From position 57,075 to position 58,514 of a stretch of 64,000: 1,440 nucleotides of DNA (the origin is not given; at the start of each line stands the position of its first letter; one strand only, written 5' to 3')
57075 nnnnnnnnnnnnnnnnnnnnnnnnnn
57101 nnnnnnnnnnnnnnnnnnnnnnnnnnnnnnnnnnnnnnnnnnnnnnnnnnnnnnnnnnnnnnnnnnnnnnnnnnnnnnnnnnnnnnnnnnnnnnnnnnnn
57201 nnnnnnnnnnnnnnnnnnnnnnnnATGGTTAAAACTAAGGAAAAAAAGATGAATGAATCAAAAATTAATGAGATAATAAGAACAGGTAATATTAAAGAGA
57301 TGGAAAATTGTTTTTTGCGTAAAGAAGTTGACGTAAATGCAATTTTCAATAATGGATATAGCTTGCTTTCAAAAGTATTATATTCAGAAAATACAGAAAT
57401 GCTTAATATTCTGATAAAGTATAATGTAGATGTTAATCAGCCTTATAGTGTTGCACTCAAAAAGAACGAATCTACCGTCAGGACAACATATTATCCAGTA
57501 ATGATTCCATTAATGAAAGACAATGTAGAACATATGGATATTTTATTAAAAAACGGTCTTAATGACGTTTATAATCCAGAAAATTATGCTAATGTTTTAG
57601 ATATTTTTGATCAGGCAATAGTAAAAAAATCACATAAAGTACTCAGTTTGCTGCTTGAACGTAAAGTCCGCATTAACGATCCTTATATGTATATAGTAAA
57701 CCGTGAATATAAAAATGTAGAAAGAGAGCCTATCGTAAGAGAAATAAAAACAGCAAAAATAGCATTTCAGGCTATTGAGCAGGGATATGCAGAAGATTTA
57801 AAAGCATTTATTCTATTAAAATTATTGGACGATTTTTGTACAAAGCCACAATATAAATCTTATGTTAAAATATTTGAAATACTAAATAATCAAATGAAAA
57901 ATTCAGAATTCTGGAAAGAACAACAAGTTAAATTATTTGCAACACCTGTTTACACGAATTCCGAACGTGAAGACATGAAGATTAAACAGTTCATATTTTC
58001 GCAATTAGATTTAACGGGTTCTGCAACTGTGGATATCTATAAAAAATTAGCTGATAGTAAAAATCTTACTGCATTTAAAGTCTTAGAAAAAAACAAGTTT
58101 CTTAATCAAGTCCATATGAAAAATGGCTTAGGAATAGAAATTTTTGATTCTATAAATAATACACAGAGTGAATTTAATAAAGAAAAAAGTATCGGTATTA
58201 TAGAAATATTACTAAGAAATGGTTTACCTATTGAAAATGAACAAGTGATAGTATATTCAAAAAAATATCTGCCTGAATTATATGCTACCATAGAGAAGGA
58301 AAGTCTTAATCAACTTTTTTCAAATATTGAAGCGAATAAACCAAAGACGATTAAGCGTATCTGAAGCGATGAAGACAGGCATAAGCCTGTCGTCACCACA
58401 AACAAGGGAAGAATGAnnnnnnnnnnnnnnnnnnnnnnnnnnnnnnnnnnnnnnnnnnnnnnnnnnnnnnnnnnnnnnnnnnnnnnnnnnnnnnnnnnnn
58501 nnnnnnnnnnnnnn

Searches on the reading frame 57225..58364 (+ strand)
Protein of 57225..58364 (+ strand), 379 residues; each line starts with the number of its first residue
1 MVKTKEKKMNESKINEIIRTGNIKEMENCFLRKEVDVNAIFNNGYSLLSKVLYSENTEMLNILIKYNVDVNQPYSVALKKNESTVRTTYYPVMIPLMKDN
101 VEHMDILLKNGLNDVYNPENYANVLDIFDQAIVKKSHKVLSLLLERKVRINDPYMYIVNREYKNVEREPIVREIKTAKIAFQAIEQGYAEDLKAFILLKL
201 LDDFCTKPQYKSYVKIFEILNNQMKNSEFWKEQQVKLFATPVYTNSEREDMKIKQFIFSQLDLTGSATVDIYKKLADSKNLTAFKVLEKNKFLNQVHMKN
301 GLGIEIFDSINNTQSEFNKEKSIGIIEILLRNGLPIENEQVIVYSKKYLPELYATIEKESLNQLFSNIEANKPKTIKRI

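Call 24: search_protein_families(library=pfam, proteins=[window:57225-58364:+], max_evalue=0.01)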
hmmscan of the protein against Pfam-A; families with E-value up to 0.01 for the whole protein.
window:57225-58364:+ (379 aa): 2 families
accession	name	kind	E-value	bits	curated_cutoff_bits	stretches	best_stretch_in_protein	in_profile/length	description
PF12796.13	Ank_2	-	0.0016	19.4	27.3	0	28-72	46-88/90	Ankyrin repeats (3 copies)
PF13606.12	Ank_3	-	0.0018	19.1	22.3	0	43-71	1-29/30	Ankyrin repeat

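Call 86: search_solved_structures(query=window:57225-58364:+, max_evalue=0.1)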
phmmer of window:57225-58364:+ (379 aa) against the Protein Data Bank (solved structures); distinct sequences matched with E-value up to 0.1: 98 (the best 60 are shown).
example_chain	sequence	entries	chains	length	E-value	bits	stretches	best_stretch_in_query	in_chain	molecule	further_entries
6mol_A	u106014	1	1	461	1.2e-12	51.2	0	13-72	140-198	Monoextended DARPin R12 (M_R12)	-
5ma4_A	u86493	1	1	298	2.1e-09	40.6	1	21-112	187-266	K7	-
5ma5_A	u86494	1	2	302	2.1e-09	40.6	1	21-112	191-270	K11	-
5mak_A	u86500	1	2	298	3.9e-09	39.7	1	26-112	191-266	R7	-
5ma3_A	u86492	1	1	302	4.2e-09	39.6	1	26-112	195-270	R11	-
5ma9_A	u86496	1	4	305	4.3e-09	39.5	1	26-112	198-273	R11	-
5lel_A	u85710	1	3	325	1.1e-08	38.2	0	13-72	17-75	DD_Off7_10_3G124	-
5lea_A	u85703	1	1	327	4e-08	36.4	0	13-72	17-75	DD_Off7_12_3G124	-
5lem_A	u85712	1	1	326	9.5e-08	35.1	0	13-72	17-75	DD_Off7_11_3G124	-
5le2_A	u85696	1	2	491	1.2e-07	34.8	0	10-72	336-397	DDD_D12_15_D12_15_D12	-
5lec_A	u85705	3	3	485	7.1e-07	32.3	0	11-72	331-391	DDD_D12_12_D12_12_D12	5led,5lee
5le9_A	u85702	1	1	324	7.9e-07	32.1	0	13-71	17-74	DD_Off7_09_3G124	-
6f5e_A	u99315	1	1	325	2.3e-06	30.5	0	12-72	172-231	DD_D12_10_47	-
5leb_A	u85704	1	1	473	1.3e-05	28.1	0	29-121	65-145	DDD_D12_06_D12_06_D12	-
4j7w_A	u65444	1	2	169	4.2e-05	26.4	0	13-72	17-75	DARPin_E3_5_L86A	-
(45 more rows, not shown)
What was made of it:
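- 57225..58364 (+): Tailed ANK protein (379 aa, ends KRI), ANK at residues ~13-112. call 86 (DARPins, E 1e-12 to 1e-9); call 24 (below Pfam cut-offs)
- Checked: 57225-58364 is below the Pfam cut-offs (call 24) but hits DARPins at E=1e-12 to 1e-9 (call 86).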
